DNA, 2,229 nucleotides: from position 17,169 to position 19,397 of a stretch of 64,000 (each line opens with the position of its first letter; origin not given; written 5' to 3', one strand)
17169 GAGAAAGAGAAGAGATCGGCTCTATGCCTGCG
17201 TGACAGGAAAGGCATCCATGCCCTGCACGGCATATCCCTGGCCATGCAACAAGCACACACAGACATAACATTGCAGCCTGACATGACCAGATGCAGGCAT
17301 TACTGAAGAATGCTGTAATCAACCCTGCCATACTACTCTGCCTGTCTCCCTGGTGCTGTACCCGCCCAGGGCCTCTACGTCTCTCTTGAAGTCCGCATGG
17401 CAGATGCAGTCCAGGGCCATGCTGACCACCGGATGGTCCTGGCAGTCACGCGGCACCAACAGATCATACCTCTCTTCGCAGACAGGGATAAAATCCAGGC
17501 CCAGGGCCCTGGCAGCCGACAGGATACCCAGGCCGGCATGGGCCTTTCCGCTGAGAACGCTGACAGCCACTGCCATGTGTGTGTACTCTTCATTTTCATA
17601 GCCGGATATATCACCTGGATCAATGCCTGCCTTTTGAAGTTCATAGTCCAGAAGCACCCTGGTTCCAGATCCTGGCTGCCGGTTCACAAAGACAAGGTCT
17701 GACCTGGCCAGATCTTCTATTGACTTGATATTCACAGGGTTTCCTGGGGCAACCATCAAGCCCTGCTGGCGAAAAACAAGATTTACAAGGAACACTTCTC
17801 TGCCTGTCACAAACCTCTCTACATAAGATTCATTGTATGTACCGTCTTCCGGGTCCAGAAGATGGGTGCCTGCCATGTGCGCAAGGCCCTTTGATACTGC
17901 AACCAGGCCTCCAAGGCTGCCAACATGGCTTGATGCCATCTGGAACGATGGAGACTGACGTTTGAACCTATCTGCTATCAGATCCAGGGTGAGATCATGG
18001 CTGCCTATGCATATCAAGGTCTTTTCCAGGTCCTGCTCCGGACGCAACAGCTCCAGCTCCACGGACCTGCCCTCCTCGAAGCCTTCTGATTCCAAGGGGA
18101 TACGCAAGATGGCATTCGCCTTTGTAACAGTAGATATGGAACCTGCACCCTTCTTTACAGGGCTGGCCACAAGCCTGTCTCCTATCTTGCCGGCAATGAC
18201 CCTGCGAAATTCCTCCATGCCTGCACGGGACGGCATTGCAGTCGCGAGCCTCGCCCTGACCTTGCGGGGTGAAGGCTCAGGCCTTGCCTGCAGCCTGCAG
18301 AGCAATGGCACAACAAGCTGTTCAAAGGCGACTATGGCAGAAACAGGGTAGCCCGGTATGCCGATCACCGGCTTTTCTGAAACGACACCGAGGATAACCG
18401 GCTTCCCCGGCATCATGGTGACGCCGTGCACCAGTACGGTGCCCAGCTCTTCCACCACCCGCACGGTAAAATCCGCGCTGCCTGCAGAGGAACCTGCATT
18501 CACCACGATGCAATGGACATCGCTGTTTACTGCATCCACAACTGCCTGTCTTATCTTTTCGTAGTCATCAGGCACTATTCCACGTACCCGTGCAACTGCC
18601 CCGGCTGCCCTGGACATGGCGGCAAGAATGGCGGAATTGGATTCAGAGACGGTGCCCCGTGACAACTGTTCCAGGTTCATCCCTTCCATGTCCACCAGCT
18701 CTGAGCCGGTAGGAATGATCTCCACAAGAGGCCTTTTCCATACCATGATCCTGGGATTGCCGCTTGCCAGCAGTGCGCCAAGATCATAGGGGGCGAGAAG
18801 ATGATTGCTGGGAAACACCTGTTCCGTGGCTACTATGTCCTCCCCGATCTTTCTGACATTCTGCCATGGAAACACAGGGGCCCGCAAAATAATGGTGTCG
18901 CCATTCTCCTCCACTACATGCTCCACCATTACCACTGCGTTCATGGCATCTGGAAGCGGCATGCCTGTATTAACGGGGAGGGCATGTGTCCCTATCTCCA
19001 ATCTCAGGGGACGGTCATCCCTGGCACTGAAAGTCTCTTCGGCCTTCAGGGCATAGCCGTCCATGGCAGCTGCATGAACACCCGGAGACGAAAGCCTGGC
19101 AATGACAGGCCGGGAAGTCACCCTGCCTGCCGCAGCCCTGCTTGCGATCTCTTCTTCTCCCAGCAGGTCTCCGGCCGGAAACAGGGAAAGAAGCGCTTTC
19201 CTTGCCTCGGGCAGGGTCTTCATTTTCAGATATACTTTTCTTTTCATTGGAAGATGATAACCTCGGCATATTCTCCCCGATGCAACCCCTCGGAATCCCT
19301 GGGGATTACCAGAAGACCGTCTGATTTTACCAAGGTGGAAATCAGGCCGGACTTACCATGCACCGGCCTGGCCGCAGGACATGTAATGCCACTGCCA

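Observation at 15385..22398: Translationally coupled unit linking C1/methionine metabolism, two MoeA paralogs and a 12-haem cytochrome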

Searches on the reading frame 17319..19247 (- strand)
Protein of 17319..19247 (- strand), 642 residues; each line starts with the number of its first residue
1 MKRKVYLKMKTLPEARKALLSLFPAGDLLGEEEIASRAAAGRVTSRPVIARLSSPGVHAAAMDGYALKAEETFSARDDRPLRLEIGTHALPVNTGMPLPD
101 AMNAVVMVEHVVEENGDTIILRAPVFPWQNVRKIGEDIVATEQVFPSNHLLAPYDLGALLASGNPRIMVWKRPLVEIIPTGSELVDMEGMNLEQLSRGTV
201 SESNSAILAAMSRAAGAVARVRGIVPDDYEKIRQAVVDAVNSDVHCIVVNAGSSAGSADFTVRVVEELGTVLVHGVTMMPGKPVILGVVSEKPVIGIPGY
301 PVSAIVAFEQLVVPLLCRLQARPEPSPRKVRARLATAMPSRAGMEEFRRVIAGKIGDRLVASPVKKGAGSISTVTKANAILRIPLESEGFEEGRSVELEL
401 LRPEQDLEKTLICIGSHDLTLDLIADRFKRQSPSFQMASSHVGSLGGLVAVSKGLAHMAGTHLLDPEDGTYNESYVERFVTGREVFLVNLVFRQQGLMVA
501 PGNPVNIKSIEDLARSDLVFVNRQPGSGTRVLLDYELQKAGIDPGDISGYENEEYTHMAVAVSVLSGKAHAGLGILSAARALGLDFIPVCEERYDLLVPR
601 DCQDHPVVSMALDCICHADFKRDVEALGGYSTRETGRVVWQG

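Call 4: search_protein_families(library=pfam, proteins=[window:17319-19247:-], max_evalue=0.01)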
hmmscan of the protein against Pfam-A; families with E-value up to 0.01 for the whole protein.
window:17319-19247:- (642 aa): 7 families
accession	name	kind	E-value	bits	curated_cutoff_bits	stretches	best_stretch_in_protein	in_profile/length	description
PF12727.12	PBP_like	-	2.4e-73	245.9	27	1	425-610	1-187/193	PBP superfamily domain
PF03453.22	MoeA_N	-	2.5e-34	118.7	30.8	1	12-163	3-160/160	MoeA N-terminal region (domain I and II)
PF00994.29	MoCF_biosynth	-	2.8e-28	98.9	26.6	1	176-316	1-142/144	Probable molybdopterin binding domain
PF03454.20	MoeA_C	-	2.1e-13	50.7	22.1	1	331-401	1-72/72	MoeA C-terminal region (domain IV)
PF12974.12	Phosphonate-bd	-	2.1e-08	34.3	27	1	496-575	87-163/242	ABC transporter, phosphonate, periplasmic substrate-binding protein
PF03466.25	LysR_substrate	-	0.0029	17.5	28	0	497-547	82-131/209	LysR substrate binding domain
PF13531.11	SBP_bac_11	-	0.0056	16.9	25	0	488-594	74-185/227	Bacterial extracellular solute-binding protein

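Call 5: search_protein_families(library=ncbifam, proteins=[window:17319-19247:-], max_evalue=0.01)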
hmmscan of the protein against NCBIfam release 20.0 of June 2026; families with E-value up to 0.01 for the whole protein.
window:17319-19247:- (642 aa): 10 families
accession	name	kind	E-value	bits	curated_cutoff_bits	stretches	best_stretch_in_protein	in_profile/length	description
NF011068.0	PRK14498.1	equivalog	8e-221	734.5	534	1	1-641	1-646/647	molybdopterin biosynthesis protein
NF007960.1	PRK10680.1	equivalog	1.5e-64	218.2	440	1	30-400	19-400/401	molybdopterin molybdotransferase MoeA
NF045515.2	Glp_gephyrin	equivalog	1.1e-59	202.2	475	1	37-400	25-402/403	molybdotransferase-like divisome protein Glp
NF050098.1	MoeA_actino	exception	1.9e-57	194.8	560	1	32-400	20-399/400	molybdopterin molybdotransferase MoeA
NF011060.0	PRK14491.1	equivalog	8.2e-52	176.4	532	1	29-398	217-591/598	bifunctional molybdopterin-guanine dinucleotide biosynthesis adaptor protein MobB/molybdopterin molybdotransferase MoeA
NF011067.0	PRK14497.1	equivalog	1.8e-47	162.2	536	1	33-419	32-418/546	putative molybdopterin biosynthesis protein MoeA/unknown domain fusion protein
TIGR00177.1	molyb_syn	domain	1.3e-26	93.3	85.35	1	174-314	3-148/148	molybdenum cofactor synthesis domain-containing protein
NF002947.1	PRK03604.1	equivalog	2e-06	27.3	285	1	196-277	158-239/301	bifunctional molybdenum cofactor biosynthesis protein MoaC/MoaB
TIGR02667.1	moaB_proteo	equivalog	0.00064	19.4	222.4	1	199-275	18-95/163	molybdenum cofactor biosynthesis protein B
NF002977.0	PRK03670.1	equivalog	0.0022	17.5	305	1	195-268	12-86/252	competence damage-inducible protein A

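Call 20: find_homologous_proteins(query=window:17319-19247:-, max_evalue=1e-20)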
Query window:17319-19247:- (642 aa): 7969 proteins with E <= 1e-20 among 8000 candidates; the best 120 are listed.
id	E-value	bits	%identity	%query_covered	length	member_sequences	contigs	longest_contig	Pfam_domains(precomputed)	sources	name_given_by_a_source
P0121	0.0e+0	1372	97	100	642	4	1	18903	PF03454.21,PF12727.13,PF00994.30,PF12974.13,PF03453.23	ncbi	-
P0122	0.0e+0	1086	75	100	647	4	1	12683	PF13531.12,PF03454.21,PF12727.13,PF00994.30,PF12974.13,PF03453.23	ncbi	-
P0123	0.0e+0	1076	74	100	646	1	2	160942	PF13531.12,PF03454.21,PF12727.13,PF00994.30,PF12974.13,PF03453.23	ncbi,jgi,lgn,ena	-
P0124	0.0e+0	1058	74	100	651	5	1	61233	PF13531.12,PF03454.21,PF12727.13,PF00994.30,PF12974.13,PF03453.23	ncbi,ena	-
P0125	0.0e+0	1056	74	99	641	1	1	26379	PF03454.21,PF12727.13,PF00994.30,PF12974.13,PF03453.23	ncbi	-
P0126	0.0e+0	1049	74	98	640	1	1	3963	PF03454.21,PF12727.13,PF00994.30,PF12974.13,PF03453.23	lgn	-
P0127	0.0e+0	1045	73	100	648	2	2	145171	PF13531.12,PF03454.21,PF12727.13,PF00994.30,PF12974.13,PF03453.23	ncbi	-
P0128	9.5e-282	954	66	100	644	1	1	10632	PF13531.12,PF03454.21,PF12727.13,PF00994.30,PF03453.23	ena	-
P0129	2.3e-278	943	67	100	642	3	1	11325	PF03454.21,PF12727.13,PF00994.30,PF03453.23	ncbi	-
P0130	7.1e-278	941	66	100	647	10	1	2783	PF03454.21,PF12727.13,PF00994.30,PF03453.23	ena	-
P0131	5.3e-277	938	66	100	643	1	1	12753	PF03454.21,PF12727.13,PF00994.30,PF12974.13,PF03453.23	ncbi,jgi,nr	ncbi:MAG: molybdopterin biosynthesis protein [Thermodesulfobacteria bacterium]|nr:molybdopterin bios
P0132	1.5e-275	934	65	100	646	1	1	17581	PF13531.12,PF03454.21,PF12727.13,PF00994.30,PF12974.13,PF03453.23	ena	-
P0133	6.4e-275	931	64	100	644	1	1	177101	PF13531.12,PF03454.21,PF12727.13,PF00994.30,PF12974.13,PF03453.23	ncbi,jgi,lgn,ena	-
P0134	3.2e-269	913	64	100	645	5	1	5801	PF03454.21,PF12727.13,PF00994.30,PF03453.23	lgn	-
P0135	2.0e-264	897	64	100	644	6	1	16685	PF03454.21,PF12727.13,PF00994.30,PF03453.23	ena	-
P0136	8.4e-264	895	63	100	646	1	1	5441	PF03454.21,PF12727.13,PF00994.30,PF03453.23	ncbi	-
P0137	1.7e-260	884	61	100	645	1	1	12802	PF03454.21,PF12727.13,PF00994.30,PF03453.23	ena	-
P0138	1.8e-259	880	63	99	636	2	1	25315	PF03454.21,PF12727.13,PF00994.30,PF03453.23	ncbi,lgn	-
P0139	1.5e-247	841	61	99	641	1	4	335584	PF13531.12,PF03454.21,PF12727.13,PF00994.30,PF12974.13,PF03453.23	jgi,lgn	-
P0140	2.3e-247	840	60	100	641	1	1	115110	PF13531.12,PF03454.21,PF12727.13,PF00994.30,PF12974.13,PF03453.23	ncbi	-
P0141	4.6e-247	839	60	100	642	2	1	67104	PF13531.12,PF03454.21,PF12727.13,PF00994.30,PF03453.23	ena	-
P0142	2.0e-243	827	59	99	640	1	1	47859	PF13531.12,PF03454.21,PF12727.13,PF00994.30,PF12974.13,PF03453.23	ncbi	ncbi:MAG: molybdopterin biosynthesis protein [Pseudomonadota bacterium]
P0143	3.9e-243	827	58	99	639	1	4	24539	PF03454.21,PF12727.13,PF00994.30,PF12974.13,PF03453.23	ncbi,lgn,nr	ncbi:MAG: molybdopterin biosynthesis protein [Desulfobulbaceae bacterium]|nr:molybdopterin biosynthe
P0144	4.2e-243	826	59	100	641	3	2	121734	PF13531.12,PF03454.21,PF12727.13,PF00994.30,PF12974.13,PF03453.23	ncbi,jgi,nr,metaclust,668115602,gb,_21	ncbi:MAG: molybdopterin biosynthesis protein [Desulfobulbaceae bacterium DB1]|nr:MAG: molybdopterin 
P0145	7.0e-241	819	58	100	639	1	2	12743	PF03454.21,PF12727.13,PF00994.30,PF12974.13,PF03453.23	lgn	-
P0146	9.6e-241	819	59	99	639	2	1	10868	PF13531.12,PF03454.21,PF12727.13,PF00994.30,PF12974.13,PF03453.23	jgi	-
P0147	1.1e-240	818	59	99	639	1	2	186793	PF03454.21,PF12727.13,PF00994.30,PF03453.23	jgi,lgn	jgi:putative molybdopterin biosynthesis protein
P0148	2.2e-240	817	60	99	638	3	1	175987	PF03454.21,PF12727.13,PF00994.30,PF03453.23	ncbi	ncbi:MAG: molybdopterin biosynthesis protein [Thermodesulfobacteriota bacterium]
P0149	2.2e-240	817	57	100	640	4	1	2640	PF13531.12,PF03454.21,PF12727.13,PF00994.30,PF12974.13,PF03453.23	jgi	jgi:putative molybdopterin biosynthesis protein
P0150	7.5e-240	816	59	99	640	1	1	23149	PF03454.21,PF12727.13,PF00994.30,PF12974.13,PF03453.23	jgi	jgi:putative molybdopterin biosynthesis protein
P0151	1.3e-239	815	59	99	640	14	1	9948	PF13531.12,PF03454.21,PF12727.13,PF00994.30,PF03453.23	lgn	-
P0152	3.7e-239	813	58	100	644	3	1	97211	PF03454.21,PF12727.13,PF00994.30,PF12974.13,PF03453.23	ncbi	ncbi:molybdopterin biosynthesis protein [Desulfolithobacter sp.]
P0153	5.1e-239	813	59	99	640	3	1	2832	PF13531.12,PF03454.21,PF12727.13,PF00994.30,PF12974.13,PF03453.23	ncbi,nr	ncbi:MAG: molybdopterin biosynthesis protein [Deltaproteobacteria bacterium]|nr:molybdopterin biosyn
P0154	6.7e-238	809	58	100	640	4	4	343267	PF03454.21,PF12727.13,PF00994.30,PF09084.17,PF12974.13,PF03453.23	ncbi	-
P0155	5.0e-237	806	58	100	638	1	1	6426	PF03454.21,PF12727.13,PF00994.30,PF12974.13,PF03453.23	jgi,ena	-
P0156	8.2e-237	806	56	100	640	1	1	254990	PF03454.21,PF12727.13,PF00994.30,PF12974.13,PF03453.23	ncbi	-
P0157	1.2e-236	805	58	99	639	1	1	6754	PF03454.21,PF12727.13,PF00994.30,PF12974.13,PF03453.23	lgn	-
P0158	1.4e-236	805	58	100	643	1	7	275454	PF03454.21,PF12727.13,PF00994.30,PF12974.13,PF03453.23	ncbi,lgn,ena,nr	ncbi:MAG TPA: molybdopterin biosynthesis protein [Desulfobulbaceae bacterium]|nr:molybdopterin biosy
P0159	1.5e-236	805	57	100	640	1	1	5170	PF03454.21,PF12727.13,PF00994.30,PF12974.13,PF03453.23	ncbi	ncbi:MAG: molybdopterin biosynthesis protein [Desulfobulbales bacterium]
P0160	2.5e-236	804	59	98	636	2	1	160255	PF03454.21,PF12727.13,PF00994.30,PF12974.13,PF03453.23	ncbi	-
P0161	3.9e-236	803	58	100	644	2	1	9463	PF03454.21,PF12727.13,PF00994.30,PF12974.13,PF03453.23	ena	-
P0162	3.9e-236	803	59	100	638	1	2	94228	PF13531.12,PF03454.21,PF12727.13,PF00994.30,PF12974.13,PF03453.23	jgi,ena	-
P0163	4.2e-236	803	56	100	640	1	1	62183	PF13531.12,PF03454.21,PF12727.13,PF00994.30,PF12974.13,PF03453.23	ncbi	-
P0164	5.5e-236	803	57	99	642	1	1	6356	PF13531.12,PF03454.21,PF12727.13,PF00994.30,PF03453.23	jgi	-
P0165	6.5e-236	803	58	98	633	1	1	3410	PF03454.21,PF12727.13,PF00994.30,PF12974.13,PF03453.23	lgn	-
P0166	1.2e-235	802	57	100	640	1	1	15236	PF03454.21,PF12727.13,PF00994.30,PF03453.23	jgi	jgi:putative molybdopterin biosynthesis protein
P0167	3.2e-235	800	58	100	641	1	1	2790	PF13531.12,PF03454.21,PF12727.13,PF00994.30,PF12974.13,PF03453.23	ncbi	-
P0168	4.2e-235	800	56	100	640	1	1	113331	PF03454.21,PF12727.13,PF00994.30,PF03453.23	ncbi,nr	ncbi:MAG: molybdopterin biosynthesis protein [Desulfobulbaceae bacterium]|nr:molybdopterin biosynthe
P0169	4.4e-235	800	59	100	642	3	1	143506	PF03454.21,PF12727.13,PF00994.30,PF12974.13,PF03453.23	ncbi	ncbi:MAG: molybdopterin biosynthesis protein [Desulfobulbaceae bacterium]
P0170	6.1e-235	799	57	98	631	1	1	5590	PF03454.21,PF12727.13,PF00994.30,PF12974.13,PF03453.23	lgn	-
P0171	7.5e-235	799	58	99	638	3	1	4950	PF03454.21,PF12727.13,PF00994.30,PF12974.13,PF03453.23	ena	-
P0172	7.7e-235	799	59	99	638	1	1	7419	PF03454.21,PF12727.13,PF00994.30,PF12974.13,PF03453.23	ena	-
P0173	4.7e-234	797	58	99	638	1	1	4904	PF03454.21,PF12727.13,PF00994.30,PF03453.23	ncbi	-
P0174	5.1e-234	796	59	98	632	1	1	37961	PF13531.12,PF03454.21,PF12727.13,PF00994.30,PF12974.13,PF03453.23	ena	-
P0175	5.6e-234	796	56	100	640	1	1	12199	PF03454.21,PF12727.13,PF00994.30,PF12974.13,PF03453.23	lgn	-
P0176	6.0e-234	796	58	100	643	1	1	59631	PF03454.21,PF12727.13,PF00994.30,PF03453.23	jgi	jgi:putative molybdopterin biosynthesis protein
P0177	7.5e-234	796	56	100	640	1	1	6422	PF03454.21,PF12727.13,PF00994.30,PF12974.13,PF03453.23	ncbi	-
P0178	1.1e-233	795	56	100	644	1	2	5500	PF13531.12,PF03454.21,PF12727.13,PF00994.30,PF12974.13,PF03453.23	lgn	-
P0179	1.4e-233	795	58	100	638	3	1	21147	PF03454.21,PF12727.13,PF00994.30,PF03453.23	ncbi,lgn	-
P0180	1.6e-233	795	57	98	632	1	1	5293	PF03454.21,PF12727.13,PF00994.30,PF12974.13,PF03453.23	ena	-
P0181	2.4e-233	794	58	100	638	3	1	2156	PF13531.12,PF03454.21,PF12727.13,PF00994.30,PF12974.13,PF03453.23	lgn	-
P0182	2.4e-233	794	56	99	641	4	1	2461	PF03454.21,PF12727.13,PF00994.30,PF03453.23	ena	-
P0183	2.5e-233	794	57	100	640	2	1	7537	PF03454.21,PF12727.13,PF00994.30,PF03453.23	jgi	jgi:putative molybdopterin biosynthesis protein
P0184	2.6e-233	794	57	98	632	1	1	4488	PF13531.12,PF03454.21,PF12727.13,PF00994.30,PF03453.23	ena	-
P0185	3.4e-233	794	58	100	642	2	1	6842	PF03454.21,PF12727.13,PF00994.30,PF12974.13,PF03453.23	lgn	-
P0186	6.6e-233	793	58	100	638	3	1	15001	PF03454.21,PF12727.13,PF00994.30,PF03453.23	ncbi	-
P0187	1.0e-232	792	56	100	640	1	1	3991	PF03454.21,PF12727.13,PF00994.30,PF03453.23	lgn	-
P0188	1.1e-232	792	58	100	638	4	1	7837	PF12727.13,PF00994.30,PF12974.13,PF03453.23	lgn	-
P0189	1.2e-232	792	58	98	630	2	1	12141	PF03454.21,PF12727.13,PF00994.30,PF12974.13,PF03453.23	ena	-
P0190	1.6e-232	791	57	100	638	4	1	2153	PF03454.21,PF12727.13,PF00994.30,PF03453.23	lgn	-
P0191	1.8e-232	791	57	99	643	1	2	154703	PF13531.12,PF03454.21,PF12727.13,PF00994.30,PF12974.13,PF03453.23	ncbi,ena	-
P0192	1.8e-232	791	56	98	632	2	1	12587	PF03454.21,PF12727.13,PF00994.30,PF03453.23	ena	-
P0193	2.4e-232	791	58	98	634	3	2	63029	PF13531.12,PF03454.21,PF12727.13,PF00994.30,PF12974.13,PF03453.23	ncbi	-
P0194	3.1e-232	791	55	99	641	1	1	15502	PF03454.21,PF12727.13,PF00994.30,PF03453.23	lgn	-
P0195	3.5e-232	790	58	98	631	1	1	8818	PF03454.21,PF12727.13,PF00994.30,PF12974.13,PF03453.23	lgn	-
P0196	4.0e-232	790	58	100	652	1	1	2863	PF03454.21,PF12727.13,PF00994.30,PF12974.13,PF03453.23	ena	-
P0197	4.1e-232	790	57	100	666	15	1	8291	PF12727.13,PF00994.30,PF03453.23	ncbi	-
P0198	4.3e-232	790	57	100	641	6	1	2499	PF13531.12,PF03454.21,PF12727.13,PF00994.30,PF12974.13,PF03453.23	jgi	jgi:putative molybdopterin biosynthesis protein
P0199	7.3e-232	789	58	100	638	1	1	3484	PF13531.12,PF03454.21,PF12727.13,PF00994.30,PF03453.23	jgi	jgi:putative molybdopterin biosynthesis protein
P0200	1.7e-231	788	56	99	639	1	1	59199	PF03454.21,PF12727.13,PF00994.30,PF12974.13,PF03453.23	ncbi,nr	ncbi:MAG: molybdopterin biosynthesis protein [Desulfobulbaceae bacterium]|nr:molybdopterin biosynthe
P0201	2.1e-231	788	56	100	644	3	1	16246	PF03454.21,PF12727.13,PF00994.30,PF12974.13,PF03453.23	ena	-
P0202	2.3e-231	788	57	99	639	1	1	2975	PF03454.21,PF12727.13,PF00994.30,PF03453.23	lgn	-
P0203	2.4e-231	788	57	100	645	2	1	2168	PF03454.21,PF12727.13,PF00994.30,PF03453.23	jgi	-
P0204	3.0e-231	787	59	99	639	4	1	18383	PF13531.12,PF03454.21,PF12727.13,PF00994.30,PF12974.13,PF03453.23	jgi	-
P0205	3.2e-231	787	56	98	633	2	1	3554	PF13531.12,PF03454.21,PF12727.13,PF00994.30,PF12974.13,PF03453.23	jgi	-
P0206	4.5e-231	787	57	100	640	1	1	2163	PF03454.21,PF12727.13,PF00994.30,PF12974.13,PF03453.23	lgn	-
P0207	5.7e-231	786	57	98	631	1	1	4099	PF03454.21,PF12727.13,PF00994.30,PF12974.13,PF03453.23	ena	-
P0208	9.2e-231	786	57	100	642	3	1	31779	PF13531.12,PF03454.21,PF12727.13,PF00994.30,PF12974.13,PF03453.23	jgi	-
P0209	1.2e-230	785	57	100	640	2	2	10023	PF03454.21,PF12727.13,PF00994.30,PF03453.23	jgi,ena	-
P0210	1.6e-230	785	58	99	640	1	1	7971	PF03454.21,PF12727.13,PF00994.30,PF12974.13,PF03453.23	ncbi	-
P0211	1.6e-230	785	56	99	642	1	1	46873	PF03454.21,PF12727.13,PF00994.30,PF12974.13,PF03453.23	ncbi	-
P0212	2.3e-230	784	57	98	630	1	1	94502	PF03454.21,PF12727.13,PF00994.30,PF12974.13,PF03453.23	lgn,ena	-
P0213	2.8e-230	784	57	100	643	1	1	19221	PF13531.12,PF03454.21,PF12727.13,PF00994.30,PF12974.13,PF03453.23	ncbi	-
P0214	3.4e-230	784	57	99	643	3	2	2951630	PF03454.21,PF12727.13,PF00994.30,PF12974.13,PF03453.23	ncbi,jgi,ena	ncbi:molybdopterin biosynthesis protein [Thermodesulfobacteriota bacterium B35]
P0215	3.9e-230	784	55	100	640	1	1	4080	PF03454.21,PF12727.13,PF00994.30,PF12974.13,PF03453.23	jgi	jgi:putative molybdopterin biosynthesis protein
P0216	4.8e-230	783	56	99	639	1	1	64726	PF12727.13,PF00994.30,PF12974.13,PF03453.23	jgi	-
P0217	6.9e-230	783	57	98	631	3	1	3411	PF13531.12,PF03454.21,PF12727.13,PF00994.30,PF03453.23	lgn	-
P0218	7.1e-230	783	57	98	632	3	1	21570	PF13531.12,PF03454.21,PF12727.13,PF00994.30,PF12974.13,PF03453.23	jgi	-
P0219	7.2e-230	783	58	100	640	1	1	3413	PF03454.21,PF12727.13,PF00994.30,PF12974.13,PF03453.23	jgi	jgi:putative molybdopterin biosynthesis protein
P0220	1.4e-229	782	58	98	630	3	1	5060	PF03454.21,PF12727.13,PF00994.30,PF12974.13,PF03453.23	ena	-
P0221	1.6e-229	782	58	100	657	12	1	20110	PF03454.21,PF12727.13,PF00994.30,PF12974.13,PF03453.23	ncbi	-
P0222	2.1e-229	781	58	98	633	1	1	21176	PF03454.21,PF12727.13,PF00994.30,PF12974.13,PF03453.23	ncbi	-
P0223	2.3e-229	781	56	100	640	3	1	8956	PF03454.21,PF12727.13,PF00994.30,PF03453.23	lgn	-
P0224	3.1e-229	781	56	99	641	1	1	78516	PF13531.12,PF03454.21,PF12727.13,PF00994.30,PF12974.13,PF03453.23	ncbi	-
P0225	5.2e-229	780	56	100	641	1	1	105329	PF03454.21,PF12727.13,PF00994.30,PF03453.23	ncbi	-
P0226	5.5e-229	780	55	99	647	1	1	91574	PF03454.21,PF12727.13,PF00994.30,PF03453.23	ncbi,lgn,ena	-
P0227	6.8e-229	779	56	100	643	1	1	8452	PF03454.21,PF12727.13,PF00994.30,PF12974.13,PF03453.23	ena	-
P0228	1.1e-228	779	58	98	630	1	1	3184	PF03454.21,PF12727.13,PF00994.30,PF03453.23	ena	-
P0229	1.5e-228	778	56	99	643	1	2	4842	PF03454.21,PF12727.13,PF00994.30,PF03453.23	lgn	-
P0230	2.0e-228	778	57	100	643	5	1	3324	PF13531.12,PF03454.21,PF12727.13,PF00994.30,PF03453.23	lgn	-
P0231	2.7e-228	777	55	100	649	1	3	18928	PF03454.21,PF12727.13,PF00994.30,PF12974.13,PF03453.23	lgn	-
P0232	4.0e-228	777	56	100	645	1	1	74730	PF13531.12,PF03454.21,PF12727.13,PF00994.30,PF03453.23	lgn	-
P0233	4.0e-228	777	55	99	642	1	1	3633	PF03454.21,PF12727.13,PF00994.30,PF12974.13,PF03453.23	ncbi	-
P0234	6.2e-228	776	57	98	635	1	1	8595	PF13531.12,PF03454.21,PF12727.13,PF00994.30,PF12974.13,PF03453.23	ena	-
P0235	6.3e-228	776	56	98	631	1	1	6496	PF13531.12,PF03454.21,PF12727.13,PF00994.30,PF03453.23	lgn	-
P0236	1.2e-227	775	56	100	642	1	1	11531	PF03454.21,PF12727.13,PF00994.30,PF03453.23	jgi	jgi:putative molybdopterin biosynthesis protein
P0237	1.6e-227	775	55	100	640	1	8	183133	PF13531.12,PF03454.21,PF12727.13,PF00994.30,PF03453.23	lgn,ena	-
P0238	2.7e-227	774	56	98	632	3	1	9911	PF13531.12,PF03454.21,PF12727.13,PF00994.30,PF12974.13,PF03453.23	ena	-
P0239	3.0e-227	774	57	100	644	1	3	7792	PF03454.21,PF12727.13,PF00994.30,PF03453.23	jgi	jgi:putative molybdopterin biosynthesis protein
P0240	4.9e-227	773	54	99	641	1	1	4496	PF13531.12,PF03454.21,PF12727.13,PF00994.30,PF12974.13,PF03453.23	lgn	-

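Call 21: find_encoding_contigs(protein=P0121, flank=8000, max_places=2)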
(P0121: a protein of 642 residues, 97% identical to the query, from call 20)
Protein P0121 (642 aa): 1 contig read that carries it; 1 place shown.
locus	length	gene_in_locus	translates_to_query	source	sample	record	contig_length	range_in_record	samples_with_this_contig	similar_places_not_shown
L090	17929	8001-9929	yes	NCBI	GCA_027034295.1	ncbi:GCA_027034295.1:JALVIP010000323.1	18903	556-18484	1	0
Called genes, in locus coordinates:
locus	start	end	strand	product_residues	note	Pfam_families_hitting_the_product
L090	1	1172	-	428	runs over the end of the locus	PF03721:UDPG_MGDP_dh_N, PF00984:UDPG_MGDP_dh, PF03720:UDPG_MGDP_dh_C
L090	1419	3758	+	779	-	PF00041:fn3 (faint), PF16655:PhoD_N (faint), PF16656:Pur_ac_phosph_N (faint)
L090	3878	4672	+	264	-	-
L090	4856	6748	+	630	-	PF02574:S-methyl_trans, PF02219:MTHFR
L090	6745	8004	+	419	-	PF03453:MoeA_N, PF00994:MoCF_biosynth, PF03454:MoeA_C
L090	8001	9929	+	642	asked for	PF03453:MoeA_N, PF00994:MoCF_biosynth, PF03454:MoeA_C, PF12727:PBP_like, PF12974:Phosphonate-bd (weak)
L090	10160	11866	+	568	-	PF14537:Cytochrom_c3_2 (faint)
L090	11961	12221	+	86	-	PF04014:MazE_antitoxin (weak)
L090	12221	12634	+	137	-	PF13470:PIN_3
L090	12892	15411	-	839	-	PF00535:Glycos_transf_2, PF10111:Glyco_tranf_2_2, PF13641:Glyco_tranf_2_3, PF20706:GT4-conflict (faint), PF13439:Glyco_transf_4, PF13579:Glyco_trans_4_4 (weak), PF00534:Glycos_transf_1, PF13692:Glyco_trans_1_4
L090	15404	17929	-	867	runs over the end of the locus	PF00535:Glycos_transf_2, PF10111:Glyco_tranf_2_2 (weak), PF13641:Glyco_tranf_2_3 (weak), PF00535:Glycos_transf_2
